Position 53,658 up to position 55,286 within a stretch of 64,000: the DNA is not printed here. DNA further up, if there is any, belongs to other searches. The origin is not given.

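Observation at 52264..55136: HAO-family octaheme cytochrome paired with a novel 3-TM hexaheme membrane cytochrome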

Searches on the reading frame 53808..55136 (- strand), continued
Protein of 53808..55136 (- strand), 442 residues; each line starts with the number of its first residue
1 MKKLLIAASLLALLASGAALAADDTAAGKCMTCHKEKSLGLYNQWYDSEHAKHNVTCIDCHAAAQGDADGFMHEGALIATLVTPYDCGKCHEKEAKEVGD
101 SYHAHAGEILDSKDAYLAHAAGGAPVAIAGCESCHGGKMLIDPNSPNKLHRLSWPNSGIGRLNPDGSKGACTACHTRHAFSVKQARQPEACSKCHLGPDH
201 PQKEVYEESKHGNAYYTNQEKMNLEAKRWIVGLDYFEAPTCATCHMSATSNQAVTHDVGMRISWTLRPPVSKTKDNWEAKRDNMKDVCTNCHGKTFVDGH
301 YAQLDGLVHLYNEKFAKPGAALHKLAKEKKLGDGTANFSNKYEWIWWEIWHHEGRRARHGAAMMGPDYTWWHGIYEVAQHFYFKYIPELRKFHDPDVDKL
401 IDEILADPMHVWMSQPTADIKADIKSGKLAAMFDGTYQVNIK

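Call 34: search_solved_structures(query=A2, max_evalue=0.001, show_alignments=5)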
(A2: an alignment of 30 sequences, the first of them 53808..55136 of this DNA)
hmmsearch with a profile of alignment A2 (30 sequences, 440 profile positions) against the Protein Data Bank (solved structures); distinct sequences matched with E-value up to 0.001: 14.
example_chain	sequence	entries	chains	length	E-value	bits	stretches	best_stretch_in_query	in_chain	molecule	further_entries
4qo5_A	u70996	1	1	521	1.5e-61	212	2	54-252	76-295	Hypothetical multiheme protein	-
1fgj_A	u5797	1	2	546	6.7e-26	94.5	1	168-307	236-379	HYDROXYLAMINE OXIDOREDUCTASE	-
4fas_A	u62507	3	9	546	8.2e-26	94.2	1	168-307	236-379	Hydroxylamine oxidoreductase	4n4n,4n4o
6m0p_A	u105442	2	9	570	8.8e-26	94.1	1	168-307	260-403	Aerobic hydroxylamine oxidoreductase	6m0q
6h5l_A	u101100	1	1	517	7.7e-25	91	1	170-255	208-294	Similar to hydroxylamine oxidoreductase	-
6t5e_A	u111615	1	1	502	1.9e-23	86.5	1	170-322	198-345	Hydroxylamine oxidoreductase-like protein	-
4n4j_A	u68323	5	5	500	3.1e-23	85.7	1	170-322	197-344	hydroxylamine oxidoreductase | Similar to hydroxylamine oxidoreductase hao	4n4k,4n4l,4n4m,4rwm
6hif_G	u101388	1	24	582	1.2e-16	64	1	170-315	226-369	Hydrazine dehydrogenase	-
2rf7_A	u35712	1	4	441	0.00052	22.4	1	41-101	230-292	Cytochrome c-552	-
4wjy_A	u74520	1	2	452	0.00054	22.3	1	41-101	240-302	Cytochrome c-552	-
2j7a_A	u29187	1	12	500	0.0006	22.2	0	42-98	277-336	CYTOCHROME C NITRITE REDUCTASE NRFA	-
2vr0_A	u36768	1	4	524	0.00069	22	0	42-98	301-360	CYTOCHROME C NITRITE REDUCTASE, CATALYTIC SUBUNIT NFRA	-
1gu6_A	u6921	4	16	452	0.0008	21.8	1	41-100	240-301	CYTOCHROME C552 | Cytochrome c-552 | Cytochrome c nitrite reductase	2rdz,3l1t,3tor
3ubr_A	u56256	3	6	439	0.00099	21.4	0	42-96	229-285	Cytochrome c-552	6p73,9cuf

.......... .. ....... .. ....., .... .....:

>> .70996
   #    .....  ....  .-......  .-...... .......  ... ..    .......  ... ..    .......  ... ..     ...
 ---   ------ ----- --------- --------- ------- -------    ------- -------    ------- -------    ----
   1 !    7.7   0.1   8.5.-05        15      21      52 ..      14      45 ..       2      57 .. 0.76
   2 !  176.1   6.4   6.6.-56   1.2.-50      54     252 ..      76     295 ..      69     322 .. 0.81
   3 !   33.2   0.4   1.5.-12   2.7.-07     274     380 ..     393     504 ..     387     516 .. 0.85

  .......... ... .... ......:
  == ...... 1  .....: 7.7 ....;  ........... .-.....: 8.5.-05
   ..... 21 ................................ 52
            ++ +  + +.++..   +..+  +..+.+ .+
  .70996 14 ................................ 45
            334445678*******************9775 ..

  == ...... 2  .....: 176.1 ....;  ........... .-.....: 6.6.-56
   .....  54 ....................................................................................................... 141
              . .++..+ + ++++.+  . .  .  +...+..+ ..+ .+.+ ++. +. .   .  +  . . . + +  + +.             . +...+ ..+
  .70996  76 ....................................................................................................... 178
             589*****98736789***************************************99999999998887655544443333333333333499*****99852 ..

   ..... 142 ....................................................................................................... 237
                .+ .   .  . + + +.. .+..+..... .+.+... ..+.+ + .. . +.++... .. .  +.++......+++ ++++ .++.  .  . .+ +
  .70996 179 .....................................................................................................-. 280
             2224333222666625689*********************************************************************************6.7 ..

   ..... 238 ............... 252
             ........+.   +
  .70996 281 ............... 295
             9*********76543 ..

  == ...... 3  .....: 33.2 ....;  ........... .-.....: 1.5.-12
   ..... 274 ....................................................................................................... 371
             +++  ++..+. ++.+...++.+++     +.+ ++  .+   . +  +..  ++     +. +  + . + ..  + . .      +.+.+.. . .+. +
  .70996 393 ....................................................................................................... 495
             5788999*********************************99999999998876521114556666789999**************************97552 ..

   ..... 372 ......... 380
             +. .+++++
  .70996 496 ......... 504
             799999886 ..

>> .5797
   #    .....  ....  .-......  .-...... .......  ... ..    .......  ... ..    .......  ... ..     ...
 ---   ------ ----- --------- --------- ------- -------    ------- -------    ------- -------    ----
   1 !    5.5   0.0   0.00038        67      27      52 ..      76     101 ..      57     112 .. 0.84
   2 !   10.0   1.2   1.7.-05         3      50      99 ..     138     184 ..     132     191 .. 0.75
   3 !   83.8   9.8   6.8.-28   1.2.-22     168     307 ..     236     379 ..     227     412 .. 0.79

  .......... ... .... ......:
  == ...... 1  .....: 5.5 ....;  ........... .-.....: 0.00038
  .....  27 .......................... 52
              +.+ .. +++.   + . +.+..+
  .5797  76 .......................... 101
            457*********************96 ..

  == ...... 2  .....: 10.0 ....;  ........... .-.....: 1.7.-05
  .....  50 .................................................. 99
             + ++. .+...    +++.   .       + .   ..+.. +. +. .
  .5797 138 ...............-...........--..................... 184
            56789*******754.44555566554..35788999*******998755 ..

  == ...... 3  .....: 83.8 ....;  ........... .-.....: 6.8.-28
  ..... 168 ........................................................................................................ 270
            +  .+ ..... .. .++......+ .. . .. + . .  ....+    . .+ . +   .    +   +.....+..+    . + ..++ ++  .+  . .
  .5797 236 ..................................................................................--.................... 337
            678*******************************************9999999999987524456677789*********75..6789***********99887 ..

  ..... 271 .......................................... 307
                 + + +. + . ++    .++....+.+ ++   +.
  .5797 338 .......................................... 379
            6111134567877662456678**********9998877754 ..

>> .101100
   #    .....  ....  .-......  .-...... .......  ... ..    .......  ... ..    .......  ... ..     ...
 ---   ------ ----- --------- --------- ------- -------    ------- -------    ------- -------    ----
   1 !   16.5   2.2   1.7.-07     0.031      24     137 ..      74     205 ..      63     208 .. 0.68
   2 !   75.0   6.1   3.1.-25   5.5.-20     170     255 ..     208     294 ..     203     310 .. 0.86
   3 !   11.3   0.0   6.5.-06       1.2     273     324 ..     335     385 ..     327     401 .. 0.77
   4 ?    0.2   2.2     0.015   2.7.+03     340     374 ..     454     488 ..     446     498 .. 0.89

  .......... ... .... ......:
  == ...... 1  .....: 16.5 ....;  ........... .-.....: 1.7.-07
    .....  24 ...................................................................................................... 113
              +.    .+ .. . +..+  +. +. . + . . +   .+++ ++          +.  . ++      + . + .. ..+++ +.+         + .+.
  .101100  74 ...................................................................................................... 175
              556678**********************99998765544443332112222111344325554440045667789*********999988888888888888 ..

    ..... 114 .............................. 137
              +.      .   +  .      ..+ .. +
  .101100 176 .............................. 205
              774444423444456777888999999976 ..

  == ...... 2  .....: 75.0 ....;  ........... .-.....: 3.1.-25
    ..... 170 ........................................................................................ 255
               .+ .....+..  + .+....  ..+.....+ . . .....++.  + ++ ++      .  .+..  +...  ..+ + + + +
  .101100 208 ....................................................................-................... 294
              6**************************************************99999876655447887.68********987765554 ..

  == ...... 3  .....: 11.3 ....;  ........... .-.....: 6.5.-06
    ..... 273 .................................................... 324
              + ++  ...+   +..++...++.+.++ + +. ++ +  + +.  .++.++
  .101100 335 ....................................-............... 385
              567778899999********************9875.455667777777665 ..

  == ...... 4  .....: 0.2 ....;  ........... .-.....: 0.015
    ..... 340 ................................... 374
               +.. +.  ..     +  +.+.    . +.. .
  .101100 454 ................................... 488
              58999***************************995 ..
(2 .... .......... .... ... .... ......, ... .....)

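Call 51: find_encoding_contigs(protein=P0180, flank=10000, max_places=1)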
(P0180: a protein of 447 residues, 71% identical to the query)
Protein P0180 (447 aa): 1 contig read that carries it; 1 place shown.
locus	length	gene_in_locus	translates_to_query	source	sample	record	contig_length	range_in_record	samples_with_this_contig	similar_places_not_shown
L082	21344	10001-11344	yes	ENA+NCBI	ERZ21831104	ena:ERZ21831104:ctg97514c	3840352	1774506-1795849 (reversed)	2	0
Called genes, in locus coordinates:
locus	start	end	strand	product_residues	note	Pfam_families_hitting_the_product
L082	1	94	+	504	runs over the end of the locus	PF00072:Response_reg, PF13487:HD_5, PF01966:HD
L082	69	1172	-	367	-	PF02163:Peptidase_M50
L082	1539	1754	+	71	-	-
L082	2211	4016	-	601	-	PF03783:CsgG, PF00691:OmpA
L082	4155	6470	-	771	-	PF00672:HAMP, PF00989:PAS, PF08448:PAS_4, PF13426:PAS_9 (weak), PF00512:HisKA (weak), PF02518:HATPase_c, PF00072:Response_reg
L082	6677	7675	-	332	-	PF08668:HDOD, PF01966:HD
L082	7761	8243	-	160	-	-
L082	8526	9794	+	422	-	PF13372:Alginate_exp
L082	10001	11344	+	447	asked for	PF14522:Cytochrome_C7 (faint), PF09699:Paired_CXXCH_1 (faint), PF13447:Multi-haem_cyto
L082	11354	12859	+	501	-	PF03264:Cytochrom_NNT (weak), PF14537:Cytochrom_c3_2 (faint)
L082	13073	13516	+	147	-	PF22381:Staph_reg_Sar_Rot, PF12802:MarR_2, PF01047:MarR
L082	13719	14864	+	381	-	-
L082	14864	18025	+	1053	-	PF00873:ACR_tran, PF02355:SecD_SecF_C (weak)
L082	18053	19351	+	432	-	PF02321:OEP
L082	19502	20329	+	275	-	PF00797:Acetyltransf_2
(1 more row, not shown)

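Call 52: find_encoding_contigs(protein=P0178, flank=10000, max_places=1)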
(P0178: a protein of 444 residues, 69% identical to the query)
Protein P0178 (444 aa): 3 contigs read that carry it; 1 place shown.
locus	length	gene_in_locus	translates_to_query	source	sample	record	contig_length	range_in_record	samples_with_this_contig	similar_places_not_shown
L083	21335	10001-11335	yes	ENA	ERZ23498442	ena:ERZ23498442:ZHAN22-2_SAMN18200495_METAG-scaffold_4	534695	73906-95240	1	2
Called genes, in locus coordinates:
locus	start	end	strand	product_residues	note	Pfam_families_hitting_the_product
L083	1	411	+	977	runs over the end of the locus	PF12797:Fer4_2 (weak), PF12838:Fer4_7 (weak), PF13183:Fer4_8 (faint), PF13237:Fer4_10 (faint), PF13247:Fer4_11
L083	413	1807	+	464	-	PF03916:NrfD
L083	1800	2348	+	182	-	PF11821:ActD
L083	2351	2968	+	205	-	PF13442:Cytochrome_CBB3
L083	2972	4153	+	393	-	-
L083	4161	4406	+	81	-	-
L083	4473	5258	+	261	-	PF00106:adh_short, PF08659:KR, PF13561:adh_short_C2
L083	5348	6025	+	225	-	PF00027:cNMP_binding, PF13545:HTH_Crp_2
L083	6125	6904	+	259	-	PF00037:Fer4 (faint), PF12837:Fer4_6, PF13237:Fer4_10 (weak), PF14697:Fer4_21, PF25160:LdpA_Fe-S-bd (faint), PF12838:Fer4_7 (weak), PF13187:Fer4_9 (weak), PF27217:AF_0155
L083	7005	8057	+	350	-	PF12801:Fer4_5, PF12837:Fer4_6 (faint), PF12838:Fer4_7 (faint), PF00037:Fer4 (faint), PF12801:Fer4_5 (weak), PF13237:Fer4_10, PF14697:Fer4_21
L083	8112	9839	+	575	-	PF03063:Prismane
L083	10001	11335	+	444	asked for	PF09699:Paired_CXXCH_1 (faint), PF13435:Cytochrome_C554 (faint), PF14522:Cytochrome_C7 (faint), PF13447:Multi-haem_cyto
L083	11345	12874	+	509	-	PF03264:Cytochrom_NNT (weak), PF14522:Cytochrome_C7 (faint), PF14537:Cytochrom_c3_2 (faint)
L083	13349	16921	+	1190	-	PF10114:PocR, PF00989:PAS, PF08447:PAS_3, PF13426:PAS_9, PF14598:PAS_11, PF08448:PAS_4, PF13426:PAS_9, PF00989:PAS, +13 more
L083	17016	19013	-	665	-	PF12969:DUF3857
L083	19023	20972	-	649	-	PF12969:DUF3857, PF01841:Transglut_core (weak)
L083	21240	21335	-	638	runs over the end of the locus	PF17874:TPR_MalT (weak), PF13424:TPR_12 (weak), PF17874:TPR_MalT (weak), PF13432:TPR_16 (weak), PF13424:TPR_12, PF00515:TPR_1 (weak), PF01966:HD, PF13487:HD_5, +11 more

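Call 56: predict_structure(alignment_id=A4)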
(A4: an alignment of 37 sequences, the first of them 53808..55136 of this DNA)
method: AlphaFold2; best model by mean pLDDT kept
length: 442 residues; sequences in the alignment: 37
mean_pLDDT: 62.4   pTM: 0.62
mean pLDDT of the five models: 62.4, 62.1, 59.7, 59.3, 55.5
residues with pLDDT >= 90: 66; 70-90: 123; 50-70: 76; < 50: 177
segments of 3 or more residues with pLDDT < 50: 20-45, 60-91, 97-99, 101-109, 131-138, 155-164, 166-242, 366-368, 440-442
pLDDT, mean of each block of 10 residues (from residue 1): 81 66 35 38 48 53 43 43 41 49 44 66 69 47 58 48 47 31 35 37 39 32 33 30 62 77 83 88 81 70 82 93 96 87 94 78 55 83 96 98 91 82 75 67 33
secondary structure, 60 per line:
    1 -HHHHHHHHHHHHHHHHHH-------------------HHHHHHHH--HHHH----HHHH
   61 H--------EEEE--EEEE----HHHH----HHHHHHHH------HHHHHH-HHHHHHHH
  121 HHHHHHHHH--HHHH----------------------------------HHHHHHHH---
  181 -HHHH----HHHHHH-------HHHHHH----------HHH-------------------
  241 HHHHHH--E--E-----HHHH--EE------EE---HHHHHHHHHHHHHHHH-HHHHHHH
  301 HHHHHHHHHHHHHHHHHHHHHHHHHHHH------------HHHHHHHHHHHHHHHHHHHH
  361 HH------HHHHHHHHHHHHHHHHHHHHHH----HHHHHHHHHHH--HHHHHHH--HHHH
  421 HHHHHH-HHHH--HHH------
elements in order: H2-19 H39-46 H49-52 H57-61 E70-73 E76-79 H84-87 H92-99 H106-111 H113-129 H132-135 H170-177 H182-185 H190-195 H203-208 H241-246 H258-261 H277-292 H294-328 H341-362 H369-390 H395-405 H408-414 H417-426 H428-431

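Call 60: fold_search(model_id=the predicted structure, library=pdb)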
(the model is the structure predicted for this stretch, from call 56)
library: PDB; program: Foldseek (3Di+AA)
matches with E <= 10: 26; with E <= 0.001: 2
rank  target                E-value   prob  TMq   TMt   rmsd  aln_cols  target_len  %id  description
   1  4qo5                  1.1e-07  1.00  0.30  0.26  18.6       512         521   24  Hypothetical multiheme protein (released 2015-12-23)
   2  6h5l_A                3.1e-05  1.00  0.20  0.18  21.9       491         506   20  Kuenenia stuttgartiensis reducing HAO-like protein complex Kustc0457/Kustc0458 (released 2019-04-10)
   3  1fs7                  1.6e+00  0.25  0.21  0.20  17.2       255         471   17  CYTOCHROME C NITRITE REDUCTASE FROM WOLINELLA SUCCINOGENES (released 2001-01-17)
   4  5c5b_A                2.1e+00  0.04  0.06  0.08  32.0       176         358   10  Crystal Structure of Human APPL BAR-PH Heterodimer (released 2016-06-22)
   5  3bng                  2.3e+00  0.16  0.20  0.19  17.6       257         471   18  W. succinogenes NrfA Y218F (released 2008-02-26)
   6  7u8o_B                2.7e+00  0.05  0.10  0.08  12.8       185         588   12  Structure of porcine V-ATPase with mEAK7 and SidK, Rotary state 2 (released 2022-07-06)
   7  7f86_C                2.8e+00  0.11  0.14  0.23  11.7       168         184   10  Crystal structure of Phycoerythrin from Halomicronema Sp. R31DM (released 2022-04-13)
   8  3rkh_A                3.8e+00  0.03  0.10  0.09  17.8       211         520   16  Structure of the Thioalkalivibrio nitratireducens cytochrome c nitrite reductase in a complex with nitrite (full occup (released 2011-06-15)
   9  5c5b_C                4.6e+00  0.02  0.07  0.08  34.0       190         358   10  Crystal Structure of Human APPL BAR-PH Heterodimer (released 2016-06-22)
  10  7w5z_M2               4.8e+00  0.06  0.13  0.17  15.8       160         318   16  Cryo-EM structure of Tetrahymena thermophila mitochondrial complex IV, composite dimer model (released 2022-04-06)
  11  9go9_A                4.8e+00  0.01  0.08  0.04  24.5       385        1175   12  Prepore state of alpha-Latrotoxin (released 2024-10-16)
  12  3ttb_A                5.2e+00  0.04  0.11  0.10  16.4       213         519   17  Structure of the Thioalkalivibrio paradoxus cytochrome c nitrite reductase in complex with sulfite (released 2011-10-05)
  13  9qdp                  5.7e+00  0.05  0.13  0.23  13.2       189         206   12  De novo designed enzyme for Morita-Baylis-Hillman reaction MBH2 (released 2025-12-10)
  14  8op4                  6.8e+00  0.06  0.12  0.06  12.2       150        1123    9  Cryo-EM structure of P5A-ATPase CtSpf1 (E1-ATP state) (released 2024-10-16)
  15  4o6y_A                7.1e+00  0.02  0.11  0.16  11.7       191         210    9  Crystal Structure of Cytochrome b561 (released 2014-02-05)
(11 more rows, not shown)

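Call 75: find_related_loci(query=A4, collection=metagenome_contigs, flank=10000)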
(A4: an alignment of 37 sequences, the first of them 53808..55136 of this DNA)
Query A4 (442 aa) in metagenome_contigs; peptide patterns used: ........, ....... (x = any residue, [..] = any of these).
600 stretches matched a pattern (row limit reached: there are more); 597 encode a relative of the query (tblastn E <= 1e-3); the best 80 are kept; 80 distinct loci.
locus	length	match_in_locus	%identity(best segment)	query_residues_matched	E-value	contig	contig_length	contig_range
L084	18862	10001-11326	81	1-442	0e+0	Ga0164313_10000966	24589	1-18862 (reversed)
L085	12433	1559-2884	80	1-442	0e+0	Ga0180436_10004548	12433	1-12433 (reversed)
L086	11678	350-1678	81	1-442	0e+0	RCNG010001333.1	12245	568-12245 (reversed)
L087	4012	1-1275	82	18-442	0e+0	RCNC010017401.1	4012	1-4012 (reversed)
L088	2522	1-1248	82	27-442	0e+0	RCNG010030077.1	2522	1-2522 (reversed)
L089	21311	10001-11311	74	4-439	0e+0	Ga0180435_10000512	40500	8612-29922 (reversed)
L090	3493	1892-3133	74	24-437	0e+0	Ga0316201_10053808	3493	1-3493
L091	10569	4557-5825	73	20-442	0e+0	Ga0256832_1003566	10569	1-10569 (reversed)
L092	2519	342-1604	71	21-440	0e+0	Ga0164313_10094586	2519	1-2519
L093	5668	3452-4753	68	1-433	0e+0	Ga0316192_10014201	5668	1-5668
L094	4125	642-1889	71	24-439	0e+0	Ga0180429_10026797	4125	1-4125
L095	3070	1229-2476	71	24-439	0e+0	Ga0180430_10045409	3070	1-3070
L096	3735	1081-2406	66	2-438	0e+0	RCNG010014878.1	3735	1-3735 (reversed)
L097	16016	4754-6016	68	18-438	0e+0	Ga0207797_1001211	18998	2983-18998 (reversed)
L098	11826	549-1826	68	14-438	0e+0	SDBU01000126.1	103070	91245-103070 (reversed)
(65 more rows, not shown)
